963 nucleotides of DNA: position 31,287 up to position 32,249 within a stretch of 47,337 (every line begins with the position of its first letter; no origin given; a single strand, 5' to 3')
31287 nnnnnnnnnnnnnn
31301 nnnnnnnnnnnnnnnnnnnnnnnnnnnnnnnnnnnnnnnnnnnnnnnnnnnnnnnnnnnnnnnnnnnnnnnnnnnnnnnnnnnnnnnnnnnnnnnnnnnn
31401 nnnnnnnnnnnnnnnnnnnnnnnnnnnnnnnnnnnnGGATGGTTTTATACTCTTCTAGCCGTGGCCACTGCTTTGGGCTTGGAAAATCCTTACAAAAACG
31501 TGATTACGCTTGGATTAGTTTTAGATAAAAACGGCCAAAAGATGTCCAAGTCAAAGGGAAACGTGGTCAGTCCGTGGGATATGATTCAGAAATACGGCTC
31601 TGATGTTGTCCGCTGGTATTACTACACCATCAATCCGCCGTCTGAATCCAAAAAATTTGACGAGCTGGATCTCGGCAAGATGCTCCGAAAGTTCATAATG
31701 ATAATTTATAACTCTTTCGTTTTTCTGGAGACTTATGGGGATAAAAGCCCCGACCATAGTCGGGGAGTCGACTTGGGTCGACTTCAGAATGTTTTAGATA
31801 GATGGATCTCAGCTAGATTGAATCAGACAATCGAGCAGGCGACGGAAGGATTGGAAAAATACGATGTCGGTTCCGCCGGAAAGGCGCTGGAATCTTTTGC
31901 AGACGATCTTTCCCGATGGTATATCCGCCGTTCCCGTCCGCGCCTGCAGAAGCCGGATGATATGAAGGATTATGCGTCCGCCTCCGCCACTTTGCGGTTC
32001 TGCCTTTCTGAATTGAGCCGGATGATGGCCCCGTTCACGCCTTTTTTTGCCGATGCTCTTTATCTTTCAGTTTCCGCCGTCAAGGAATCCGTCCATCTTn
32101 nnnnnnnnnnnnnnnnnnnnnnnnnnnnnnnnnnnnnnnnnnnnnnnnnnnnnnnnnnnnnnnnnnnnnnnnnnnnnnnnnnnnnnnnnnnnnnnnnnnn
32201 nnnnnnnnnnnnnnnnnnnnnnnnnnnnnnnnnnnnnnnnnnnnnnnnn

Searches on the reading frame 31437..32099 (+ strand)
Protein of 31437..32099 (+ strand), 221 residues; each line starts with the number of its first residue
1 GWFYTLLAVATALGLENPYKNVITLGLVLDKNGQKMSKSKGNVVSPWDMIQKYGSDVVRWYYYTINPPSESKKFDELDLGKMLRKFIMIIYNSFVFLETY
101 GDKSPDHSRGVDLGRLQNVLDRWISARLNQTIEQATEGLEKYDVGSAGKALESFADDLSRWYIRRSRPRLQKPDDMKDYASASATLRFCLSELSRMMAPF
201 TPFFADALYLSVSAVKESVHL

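Call 70: search_solved_structures(query=window:31437-32099:+, max_evalue=0.00001, show_alignments=2)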
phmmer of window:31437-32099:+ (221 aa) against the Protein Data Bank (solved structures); distinct sequences matched with E-value up to 0.00001: 26.
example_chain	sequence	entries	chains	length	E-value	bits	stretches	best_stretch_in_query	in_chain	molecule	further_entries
1ile_A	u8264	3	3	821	1.3e-47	165.4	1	1-221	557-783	ISOLEUCYL-TRNA SYNTHETASE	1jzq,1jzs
8c8v_A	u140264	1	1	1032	5.9e-43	150.1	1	1-220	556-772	Isoleucine--tRNA ligase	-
8c9d_A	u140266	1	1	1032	5.9e-43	150.1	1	1-220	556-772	Isoleucine--tRNA ligase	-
8c8u_A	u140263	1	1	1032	6e-43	150.1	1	1-220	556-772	Isoleucine--tRNA ligase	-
8c8w_A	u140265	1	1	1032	6e-43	150.1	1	1-220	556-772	Isoleucine--tRNA ligase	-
9wqs_A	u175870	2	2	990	7.9e-33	117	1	1-213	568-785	Isoleucine--tRNA ligase, cytoplasmic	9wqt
7d5c_A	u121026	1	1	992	7.9e-33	117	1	1-213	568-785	Isoleucine--tRNA ligase, cytoplasmic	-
8wnd_A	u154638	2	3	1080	1.1e-32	116.6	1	1-213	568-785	isoleucine--tRNA ligase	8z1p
9w01_B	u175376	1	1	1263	1.7e-32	116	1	1-215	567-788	Isoleucine--tRNA ligase, cytoplasmic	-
6ldk_A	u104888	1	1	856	3.6e-32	114.9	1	1-213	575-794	Isoleucine--tRNA ligase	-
1gax_A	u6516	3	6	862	1.2e-20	77.3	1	16-216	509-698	VALYL-TRNA SYNTHETASE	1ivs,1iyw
8c9e_A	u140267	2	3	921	4e-18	69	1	1-219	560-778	Isoleucine--tRNA ligase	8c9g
8c9f_A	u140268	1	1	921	4e-18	69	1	1-219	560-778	Isoleucine--tRNA ligase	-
1wkb_A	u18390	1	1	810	1.6e-15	60.5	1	31-209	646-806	Leucyl-tRNA synthetase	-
1wz2_A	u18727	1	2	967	2.1e-15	60.1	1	31-209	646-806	Leucyl-tRNA synthetase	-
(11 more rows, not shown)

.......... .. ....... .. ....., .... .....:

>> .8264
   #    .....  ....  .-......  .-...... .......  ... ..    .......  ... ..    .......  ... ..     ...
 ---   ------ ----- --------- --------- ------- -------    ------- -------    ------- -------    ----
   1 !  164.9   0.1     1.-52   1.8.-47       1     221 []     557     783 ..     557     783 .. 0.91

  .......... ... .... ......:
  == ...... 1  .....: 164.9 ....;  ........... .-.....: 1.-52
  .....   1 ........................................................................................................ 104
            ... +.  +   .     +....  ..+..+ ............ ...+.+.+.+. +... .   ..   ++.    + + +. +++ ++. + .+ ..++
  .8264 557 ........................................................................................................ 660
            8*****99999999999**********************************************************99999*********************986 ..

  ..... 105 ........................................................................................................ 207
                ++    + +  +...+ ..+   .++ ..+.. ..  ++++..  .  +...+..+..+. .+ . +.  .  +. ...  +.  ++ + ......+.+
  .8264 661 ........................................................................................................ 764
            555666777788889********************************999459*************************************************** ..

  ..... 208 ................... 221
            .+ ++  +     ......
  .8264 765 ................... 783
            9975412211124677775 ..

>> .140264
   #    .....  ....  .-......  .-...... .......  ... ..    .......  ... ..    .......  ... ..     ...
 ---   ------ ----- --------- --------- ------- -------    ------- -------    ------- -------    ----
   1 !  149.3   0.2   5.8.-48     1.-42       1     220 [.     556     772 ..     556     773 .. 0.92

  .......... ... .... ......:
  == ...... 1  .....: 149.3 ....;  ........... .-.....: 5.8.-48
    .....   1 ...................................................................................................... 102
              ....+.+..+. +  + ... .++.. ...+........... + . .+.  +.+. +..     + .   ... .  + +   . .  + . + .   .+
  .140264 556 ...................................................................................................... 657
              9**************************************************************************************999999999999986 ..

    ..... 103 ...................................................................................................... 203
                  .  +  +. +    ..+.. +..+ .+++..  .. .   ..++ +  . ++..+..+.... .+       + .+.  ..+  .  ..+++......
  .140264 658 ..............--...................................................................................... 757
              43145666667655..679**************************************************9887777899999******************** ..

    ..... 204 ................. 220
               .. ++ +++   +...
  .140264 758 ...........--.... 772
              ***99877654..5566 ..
